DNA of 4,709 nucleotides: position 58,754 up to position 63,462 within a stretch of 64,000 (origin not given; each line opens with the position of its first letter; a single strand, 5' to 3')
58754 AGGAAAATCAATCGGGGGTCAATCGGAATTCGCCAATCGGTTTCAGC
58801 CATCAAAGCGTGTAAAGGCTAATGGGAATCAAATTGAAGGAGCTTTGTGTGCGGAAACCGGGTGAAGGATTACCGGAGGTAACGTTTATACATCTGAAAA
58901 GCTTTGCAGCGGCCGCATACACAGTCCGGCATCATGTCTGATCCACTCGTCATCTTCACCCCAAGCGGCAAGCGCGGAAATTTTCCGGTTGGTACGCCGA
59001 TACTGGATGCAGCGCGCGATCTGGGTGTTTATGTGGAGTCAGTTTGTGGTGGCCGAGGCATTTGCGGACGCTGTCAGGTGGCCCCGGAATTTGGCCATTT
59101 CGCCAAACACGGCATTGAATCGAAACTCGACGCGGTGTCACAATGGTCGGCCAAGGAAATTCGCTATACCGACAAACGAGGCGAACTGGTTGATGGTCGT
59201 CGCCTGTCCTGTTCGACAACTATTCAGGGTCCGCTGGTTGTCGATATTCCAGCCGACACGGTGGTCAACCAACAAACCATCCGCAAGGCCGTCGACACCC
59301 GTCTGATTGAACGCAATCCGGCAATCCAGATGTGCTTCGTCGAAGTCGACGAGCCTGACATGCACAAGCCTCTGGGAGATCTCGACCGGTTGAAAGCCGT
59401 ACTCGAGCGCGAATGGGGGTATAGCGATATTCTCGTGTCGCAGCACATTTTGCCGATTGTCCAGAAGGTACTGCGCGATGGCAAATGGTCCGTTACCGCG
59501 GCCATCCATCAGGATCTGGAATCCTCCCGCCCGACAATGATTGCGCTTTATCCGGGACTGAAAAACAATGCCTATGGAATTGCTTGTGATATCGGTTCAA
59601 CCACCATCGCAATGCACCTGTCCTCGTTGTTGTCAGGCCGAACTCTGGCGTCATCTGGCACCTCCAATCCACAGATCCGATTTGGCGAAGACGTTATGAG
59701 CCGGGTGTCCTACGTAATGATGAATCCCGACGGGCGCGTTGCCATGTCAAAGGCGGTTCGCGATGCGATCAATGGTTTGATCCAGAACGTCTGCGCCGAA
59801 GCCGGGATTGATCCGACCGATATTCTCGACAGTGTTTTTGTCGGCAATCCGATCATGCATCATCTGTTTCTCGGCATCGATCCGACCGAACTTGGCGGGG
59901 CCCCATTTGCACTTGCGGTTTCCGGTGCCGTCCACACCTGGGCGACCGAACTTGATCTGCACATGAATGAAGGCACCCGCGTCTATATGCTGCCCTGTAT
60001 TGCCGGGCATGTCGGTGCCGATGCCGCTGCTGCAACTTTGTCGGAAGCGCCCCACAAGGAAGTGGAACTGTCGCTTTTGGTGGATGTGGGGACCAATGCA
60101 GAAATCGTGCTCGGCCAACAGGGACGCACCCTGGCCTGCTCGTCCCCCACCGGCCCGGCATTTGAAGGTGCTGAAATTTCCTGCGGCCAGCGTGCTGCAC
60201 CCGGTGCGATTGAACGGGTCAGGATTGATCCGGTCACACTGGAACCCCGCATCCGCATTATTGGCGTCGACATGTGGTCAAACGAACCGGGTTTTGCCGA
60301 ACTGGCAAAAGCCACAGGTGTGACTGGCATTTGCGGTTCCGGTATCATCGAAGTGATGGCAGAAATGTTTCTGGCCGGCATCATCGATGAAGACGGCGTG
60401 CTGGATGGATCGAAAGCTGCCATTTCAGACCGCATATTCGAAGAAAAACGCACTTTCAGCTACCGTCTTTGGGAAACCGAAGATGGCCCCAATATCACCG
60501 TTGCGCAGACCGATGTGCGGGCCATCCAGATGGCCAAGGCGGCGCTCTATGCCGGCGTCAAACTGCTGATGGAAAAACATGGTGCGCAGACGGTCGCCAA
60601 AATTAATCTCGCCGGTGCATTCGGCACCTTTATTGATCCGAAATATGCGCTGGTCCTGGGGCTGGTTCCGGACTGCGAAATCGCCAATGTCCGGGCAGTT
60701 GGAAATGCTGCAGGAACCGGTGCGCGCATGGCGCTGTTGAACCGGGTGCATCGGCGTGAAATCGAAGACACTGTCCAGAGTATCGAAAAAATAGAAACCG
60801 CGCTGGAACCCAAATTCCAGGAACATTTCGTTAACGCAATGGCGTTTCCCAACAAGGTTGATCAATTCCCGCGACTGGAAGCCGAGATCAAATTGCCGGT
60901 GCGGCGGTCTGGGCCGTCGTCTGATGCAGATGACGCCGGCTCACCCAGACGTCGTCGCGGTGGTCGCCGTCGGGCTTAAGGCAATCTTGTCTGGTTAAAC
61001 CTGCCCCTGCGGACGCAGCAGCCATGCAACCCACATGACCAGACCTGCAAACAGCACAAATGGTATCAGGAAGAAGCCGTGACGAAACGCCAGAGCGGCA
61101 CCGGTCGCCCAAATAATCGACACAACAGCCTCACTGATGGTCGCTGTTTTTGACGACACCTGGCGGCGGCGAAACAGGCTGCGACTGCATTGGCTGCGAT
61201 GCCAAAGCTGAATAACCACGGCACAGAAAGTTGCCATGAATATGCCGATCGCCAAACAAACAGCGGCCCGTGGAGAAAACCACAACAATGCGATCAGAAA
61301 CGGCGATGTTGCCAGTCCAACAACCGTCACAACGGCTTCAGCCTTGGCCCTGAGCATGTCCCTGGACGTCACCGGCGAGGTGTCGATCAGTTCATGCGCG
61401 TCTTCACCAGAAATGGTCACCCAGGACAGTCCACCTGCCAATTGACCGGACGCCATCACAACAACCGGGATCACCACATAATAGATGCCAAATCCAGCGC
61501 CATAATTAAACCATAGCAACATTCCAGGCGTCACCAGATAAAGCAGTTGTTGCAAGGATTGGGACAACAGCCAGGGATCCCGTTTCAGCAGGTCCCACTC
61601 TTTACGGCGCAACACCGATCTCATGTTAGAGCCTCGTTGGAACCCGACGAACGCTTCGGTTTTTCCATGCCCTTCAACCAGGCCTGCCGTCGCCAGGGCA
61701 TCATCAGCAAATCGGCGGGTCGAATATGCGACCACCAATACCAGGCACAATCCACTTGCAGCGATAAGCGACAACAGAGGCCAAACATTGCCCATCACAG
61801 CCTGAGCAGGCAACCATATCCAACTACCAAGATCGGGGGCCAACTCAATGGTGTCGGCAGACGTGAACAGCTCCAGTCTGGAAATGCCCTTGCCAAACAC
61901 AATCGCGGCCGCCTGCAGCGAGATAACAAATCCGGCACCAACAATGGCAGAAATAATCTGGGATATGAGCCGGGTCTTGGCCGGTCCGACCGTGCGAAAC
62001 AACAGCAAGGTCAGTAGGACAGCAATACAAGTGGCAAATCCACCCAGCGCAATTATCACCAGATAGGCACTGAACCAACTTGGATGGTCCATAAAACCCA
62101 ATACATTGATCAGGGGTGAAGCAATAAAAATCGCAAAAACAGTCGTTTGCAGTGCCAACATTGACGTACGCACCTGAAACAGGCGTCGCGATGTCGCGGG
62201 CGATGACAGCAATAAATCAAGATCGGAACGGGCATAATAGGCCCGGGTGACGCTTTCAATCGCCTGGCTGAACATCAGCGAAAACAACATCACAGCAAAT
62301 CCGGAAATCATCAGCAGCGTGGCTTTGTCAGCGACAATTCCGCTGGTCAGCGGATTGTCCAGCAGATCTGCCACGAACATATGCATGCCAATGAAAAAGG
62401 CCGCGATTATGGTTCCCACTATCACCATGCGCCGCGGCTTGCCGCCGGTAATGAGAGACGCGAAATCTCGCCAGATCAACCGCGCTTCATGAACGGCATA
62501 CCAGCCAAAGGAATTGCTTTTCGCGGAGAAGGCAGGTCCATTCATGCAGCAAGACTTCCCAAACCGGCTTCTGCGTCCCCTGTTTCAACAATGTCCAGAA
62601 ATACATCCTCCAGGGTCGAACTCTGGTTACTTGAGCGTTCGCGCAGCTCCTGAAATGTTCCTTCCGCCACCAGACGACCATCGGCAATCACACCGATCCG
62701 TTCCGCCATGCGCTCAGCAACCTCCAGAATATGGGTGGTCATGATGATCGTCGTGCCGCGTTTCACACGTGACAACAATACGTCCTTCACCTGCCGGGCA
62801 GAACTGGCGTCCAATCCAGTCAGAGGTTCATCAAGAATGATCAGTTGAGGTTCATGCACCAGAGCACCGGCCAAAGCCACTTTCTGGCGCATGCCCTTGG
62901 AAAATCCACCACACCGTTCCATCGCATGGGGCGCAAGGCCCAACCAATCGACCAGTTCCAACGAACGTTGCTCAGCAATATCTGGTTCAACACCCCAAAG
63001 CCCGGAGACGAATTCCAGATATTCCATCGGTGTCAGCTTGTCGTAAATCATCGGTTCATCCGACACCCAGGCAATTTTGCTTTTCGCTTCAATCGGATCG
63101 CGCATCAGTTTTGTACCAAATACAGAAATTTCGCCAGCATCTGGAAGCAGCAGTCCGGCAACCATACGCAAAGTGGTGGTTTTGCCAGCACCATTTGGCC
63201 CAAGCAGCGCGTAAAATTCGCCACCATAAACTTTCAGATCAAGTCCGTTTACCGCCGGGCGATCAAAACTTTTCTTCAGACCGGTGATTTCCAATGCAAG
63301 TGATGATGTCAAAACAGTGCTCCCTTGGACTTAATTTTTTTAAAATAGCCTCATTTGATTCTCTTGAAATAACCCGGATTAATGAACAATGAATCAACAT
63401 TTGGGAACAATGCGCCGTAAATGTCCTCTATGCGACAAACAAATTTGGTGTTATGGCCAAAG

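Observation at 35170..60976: Shared Arg/Gly-rich terminal peptide on five enzymes of one methyl-transfer pathway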

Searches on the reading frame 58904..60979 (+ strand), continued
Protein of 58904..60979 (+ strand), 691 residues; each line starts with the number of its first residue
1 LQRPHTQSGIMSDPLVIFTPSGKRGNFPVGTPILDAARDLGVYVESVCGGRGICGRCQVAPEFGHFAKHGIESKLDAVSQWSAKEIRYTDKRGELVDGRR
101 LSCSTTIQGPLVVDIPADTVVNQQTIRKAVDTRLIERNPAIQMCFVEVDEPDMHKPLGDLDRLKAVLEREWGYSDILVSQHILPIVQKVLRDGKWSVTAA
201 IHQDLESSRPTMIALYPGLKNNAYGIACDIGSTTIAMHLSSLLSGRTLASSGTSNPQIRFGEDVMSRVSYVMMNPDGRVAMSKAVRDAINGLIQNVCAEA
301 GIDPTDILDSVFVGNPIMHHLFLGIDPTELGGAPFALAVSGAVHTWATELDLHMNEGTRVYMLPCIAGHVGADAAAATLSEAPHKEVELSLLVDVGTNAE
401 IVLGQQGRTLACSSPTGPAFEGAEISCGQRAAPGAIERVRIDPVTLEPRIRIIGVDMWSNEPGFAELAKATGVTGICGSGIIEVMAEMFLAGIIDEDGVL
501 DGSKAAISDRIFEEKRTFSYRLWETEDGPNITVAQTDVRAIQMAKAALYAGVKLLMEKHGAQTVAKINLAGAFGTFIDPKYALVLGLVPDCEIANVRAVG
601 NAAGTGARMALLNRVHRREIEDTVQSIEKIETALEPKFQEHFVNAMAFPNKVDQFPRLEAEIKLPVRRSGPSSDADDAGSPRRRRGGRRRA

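Call 58: find_encoding_contigs(protein=P0400, flank=10000, max_places=2)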
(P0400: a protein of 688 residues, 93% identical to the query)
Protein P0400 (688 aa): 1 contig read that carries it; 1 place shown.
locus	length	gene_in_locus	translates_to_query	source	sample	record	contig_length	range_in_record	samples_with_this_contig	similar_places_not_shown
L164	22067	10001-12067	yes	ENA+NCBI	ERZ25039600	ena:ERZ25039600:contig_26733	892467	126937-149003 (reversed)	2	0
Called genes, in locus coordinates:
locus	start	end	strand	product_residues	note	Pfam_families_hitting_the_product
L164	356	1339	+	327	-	PF02007:MtrH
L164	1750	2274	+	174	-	PF02830:V4R (weak)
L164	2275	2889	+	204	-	PF02830:V4R (faint)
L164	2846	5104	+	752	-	PF00989:PAS, PF08448:PAS_4, PF13188:PAS_8 (faint), PF13426:PAS_9, PF00989:PAS, PF13426:PAS_9, PF07730:HisKA_3, PF02518:HATPase_c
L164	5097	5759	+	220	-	PF00072:Response_reg, PF08281:Sigma70_r4_2, PF13936:HTH_38 (weak), PF00196:GerE, PF04545:Sigma70_r4 (weak)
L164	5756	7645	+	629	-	PF02310:B12-binding (weak)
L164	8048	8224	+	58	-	-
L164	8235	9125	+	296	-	PF01208:URO-D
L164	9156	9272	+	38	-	-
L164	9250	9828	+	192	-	PF02607:B12-binding_2, PF02310:B12-binding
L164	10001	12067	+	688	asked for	PF00111:Fer2 (weak), PF17650:RACo_linker, PF17651:Raco_middle, PF14574:RACo_C_ter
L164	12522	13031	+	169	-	PF10050:DUF2284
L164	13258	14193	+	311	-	PF01208:URO-D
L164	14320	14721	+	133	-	-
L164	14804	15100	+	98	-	-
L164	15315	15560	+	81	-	PF13192:Thioredoxin_3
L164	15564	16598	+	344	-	PF02492:cobW, PF07683:CobW_C (weak)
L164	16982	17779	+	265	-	PF07992:Pyr_redox_2, PF13738:Pyr_redox_3, PF00070:Pyr_redox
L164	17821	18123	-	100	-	-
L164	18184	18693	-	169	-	PF01597:GCV_H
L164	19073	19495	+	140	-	PF03551:PadR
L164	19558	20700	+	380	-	PF25199:nSTAND_NTPase5 (faint), PF02492:cobW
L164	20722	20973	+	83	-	PF13192:Thioredoxin_3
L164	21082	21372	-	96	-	-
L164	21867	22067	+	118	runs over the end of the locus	-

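Call 59: find_encoding_contigs(protein=P0420, flank=10000, max_places=2)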
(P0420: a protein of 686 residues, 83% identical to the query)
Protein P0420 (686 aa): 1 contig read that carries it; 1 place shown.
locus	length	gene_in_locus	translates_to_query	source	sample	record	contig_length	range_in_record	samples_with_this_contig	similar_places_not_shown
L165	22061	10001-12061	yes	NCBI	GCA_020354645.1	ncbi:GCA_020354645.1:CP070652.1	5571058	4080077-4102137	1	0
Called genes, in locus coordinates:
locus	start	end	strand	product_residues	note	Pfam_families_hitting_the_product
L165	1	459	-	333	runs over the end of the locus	PF02492:cobW, PF07683:CobW_C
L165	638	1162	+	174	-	PF02830:V4R (faint)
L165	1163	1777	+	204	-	-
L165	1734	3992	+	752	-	PF00989:PAS, PF08448:PAS_4, PF13188:PAS_8 (weak), PF13426:PAS_9, PF00989:PAS, PF13426:PAS_9, PF07730:HisKA_3, PF02518:HATPase_c, +1 more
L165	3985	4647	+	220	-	PF00072:Response_reg, PF08281:Sigma70_r4_2, PF00196:GerE, PF04545:Sigma70_r4 (weak), PF13384:HTH_23 (faint)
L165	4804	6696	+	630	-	-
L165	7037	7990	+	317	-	PF02007:MtrH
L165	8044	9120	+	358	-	PF01208:URO-D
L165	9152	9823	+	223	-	PF02607:B12-binding_2, PF02310:B12-binding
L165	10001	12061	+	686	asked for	PF00111:Fer2 (weak), PF17650:RACo_linker, PF17651:Raco_middle, PF14574:RACo_C_ter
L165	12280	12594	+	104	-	PF22263:DUF6951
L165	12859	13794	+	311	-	PF01208:URO-D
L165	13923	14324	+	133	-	-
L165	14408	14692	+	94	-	-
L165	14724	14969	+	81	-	PF13192:Thioredoxin_3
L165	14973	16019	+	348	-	PF02492:cobW, PF07683:CobW_C (weak)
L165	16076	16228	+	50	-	-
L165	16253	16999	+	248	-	PF07992:Pyr_redox_2, PF13738:Pyr_redox_3, PF00070:Pyr_redox (faint)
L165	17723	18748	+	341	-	PF01891:CbiM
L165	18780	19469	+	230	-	PF02361:CbiQ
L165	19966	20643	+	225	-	PF00730:HhH-GPD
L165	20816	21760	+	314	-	PF00291:PALP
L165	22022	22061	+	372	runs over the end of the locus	PF03600:CitMHS, PF02080:TrkA_C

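Call 74: predict_structure(alignment_id=A1)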
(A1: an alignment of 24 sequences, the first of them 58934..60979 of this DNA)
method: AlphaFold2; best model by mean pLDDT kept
length: 681 residues; sequences in the alignment: 24
mean_pLDDT: 63.5   pTM: 0.50
mean pLDDT of the five models: 63.5, 60.9, 60.2, 59.8, 52.7
residues with pLDDT >= 90: 67; 70-90: 247; 50-70: 176; < 50: 191
segments of 3 or more residues with pLDDT < 50: 35-43, 110-131, 209-271, 303-334, 352-364, 418-422, 591-607, 660-681
pLDDT, mean of each block of 10 residues (from residue 1): 80 82 76 48 62 83 90 78 76 86 72 27 28 58 56 83 80 71 61 61 58 26 27 23 24 28 38 55 63 68 37 30 30 52 66 41 53 82 68 87 63 49 70 91 81 85 68 86 86 90 87 77 82 81 90 86 65 80 79 42 43 64 72 75 71 70 33 38 42
secondary structure, 60 per line:
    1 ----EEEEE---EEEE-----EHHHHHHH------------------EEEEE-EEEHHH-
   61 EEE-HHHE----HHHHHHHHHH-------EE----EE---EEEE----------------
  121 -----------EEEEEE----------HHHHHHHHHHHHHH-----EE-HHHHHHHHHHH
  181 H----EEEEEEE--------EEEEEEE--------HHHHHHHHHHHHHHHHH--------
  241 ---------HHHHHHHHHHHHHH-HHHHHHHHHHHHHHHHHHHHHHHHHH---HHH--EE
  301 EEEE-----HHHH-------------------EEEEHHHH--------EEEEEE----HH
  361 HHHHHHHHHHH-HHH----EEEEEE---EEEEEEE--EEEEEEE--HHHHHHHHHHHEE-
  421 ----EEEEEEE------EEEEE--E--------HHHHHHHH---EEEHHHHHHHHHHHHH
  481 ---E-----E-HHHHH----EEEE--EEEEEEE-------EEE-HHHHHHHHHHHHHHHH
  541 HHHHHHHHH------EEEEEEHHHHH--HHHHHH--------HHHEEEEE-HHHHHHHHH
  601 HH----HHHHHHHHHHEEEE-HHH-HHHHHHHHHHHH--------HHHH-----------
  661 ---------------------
elements in order (helices of 4 or more, strands of 3 or more residues): E5-9 E13-16 H23-29 E48-52 E54-56 E61-63 H73-82 E101-104 E132-137 H148-161 H170-181 E186-192 E201-207 H216-232 H250-263 H265-290 E299-304 H310-313 E333-336 H337-340 E349-354 H359-371 E380-385 E389-395 E398-404 H407-417 E425-431 E438-442 H454-461 E465-467 H468-480 H492-496 E501-504 E507-513 E521-523 H525-549 E556-561 H562-566 H569-574 E586-590 H592-602 H607-616 E617-620 H626-637 H646-649

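Call 77: search_protein_families(library=ncbifam, proteins=[window:58934-60979:+], max_evalue=0.00001)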
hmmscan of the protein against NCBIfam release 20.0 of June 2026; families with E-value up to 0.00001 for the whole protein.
window:58934-60979:+ (681 aa): 2 families
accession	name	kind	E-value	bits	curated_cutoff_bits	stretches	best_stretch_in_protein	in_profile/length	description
NF040756.1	corr_regen_AcsV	exception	1.1e-111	374.2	800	1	6-645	2-631/632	corrinoid activation/regeneration protein AcsV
TIGR04270.1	Rama_corrin_act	subfamily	3.3e-29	101.6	500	1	214-640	1-418/534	methylamine methyltransferase corrinoid protein reductive activase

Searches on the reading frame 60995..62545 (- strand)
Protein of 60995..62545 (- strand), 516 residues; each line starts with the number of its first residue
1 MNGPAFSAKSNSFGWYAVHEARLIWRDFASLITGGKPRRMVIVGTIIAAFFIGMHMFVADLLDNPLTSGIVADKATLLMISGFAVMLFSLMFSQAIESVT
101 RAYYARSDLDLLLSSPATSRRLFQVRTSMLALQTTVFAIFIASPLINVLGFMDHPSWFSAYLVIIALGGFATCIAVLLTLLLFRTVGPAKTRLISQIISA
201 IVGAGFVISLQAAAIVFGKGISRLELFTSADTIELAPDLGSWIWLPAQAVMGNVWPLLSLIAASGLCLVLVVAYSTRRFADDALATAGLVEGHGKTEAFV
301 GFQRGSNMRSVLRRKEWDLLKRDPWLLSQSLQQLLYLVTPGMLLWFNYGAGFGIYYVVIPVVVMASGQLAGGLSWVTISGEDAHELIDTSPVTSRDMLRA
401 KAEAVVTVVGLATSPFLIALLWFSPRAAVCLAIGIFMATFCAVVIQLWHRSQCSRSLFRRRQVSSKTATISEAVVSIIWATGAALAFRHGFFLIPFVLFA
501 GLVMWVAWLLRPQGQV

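Call 12: search_protein_families(library=pfam, proteins=[window:60995-62545:-], max_evalue=0.01)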
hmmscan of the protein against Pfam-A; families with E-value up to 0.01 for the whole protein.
window:60995-62545:- (516 aa): 1 family
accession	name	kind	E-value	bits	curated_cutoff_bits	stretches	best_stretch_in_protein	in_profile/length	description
PF16949.11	ABC_tran_2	-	0.00095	18.6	25.7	1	45-211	15-184/542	Putative ATP-binding cassette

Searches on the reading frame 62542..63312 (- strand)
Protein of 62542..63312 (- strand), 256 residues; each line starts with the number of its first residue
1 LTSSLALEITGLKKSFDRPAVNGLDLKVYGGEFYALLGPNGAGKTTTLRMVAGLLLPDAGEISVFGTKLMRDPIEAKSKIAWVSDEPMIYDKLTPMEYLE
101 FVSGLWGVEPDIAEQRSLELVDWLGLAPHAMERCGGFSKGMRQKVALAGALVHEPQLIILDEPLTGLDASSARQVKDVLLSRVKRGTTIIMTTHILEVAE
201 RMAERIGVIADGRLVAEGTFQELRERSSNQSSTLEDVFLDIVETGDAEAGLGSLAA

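Call 12: search_protein_families(library=pfam, proteins=[window:62542-63312:-], max_evalue=0.01)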
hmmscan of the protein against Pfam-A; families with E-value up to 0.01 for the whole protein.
window:62542-63312:- (256 aa): 5 families
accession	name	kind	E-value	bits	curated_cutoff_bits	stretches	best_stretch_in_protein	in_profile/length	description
PF00005.33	ABC_tran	-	3e-27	96.3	25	1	22-164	2-136/137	ABC transporter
PF13304.12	AAA_21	-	1.2e-10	42.4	27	1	137-197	238-301/304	AAA domain, putative AbiEii toxin, Type IV TA system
PF25199.1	nSTAND_NTPase5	-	0.00073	19.8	34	0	31-63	41-72/145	Novel STAND NTPase 5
PF02463.25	SMC_N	-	0.0046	16.8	40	0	32-47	25-40/220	RecF/RecN/SMC N terminal domain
PF00004.35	AAA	-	0.01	16.8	21.2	0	36-55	3-22/131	ATPase family associated with various cellular activities (AAA)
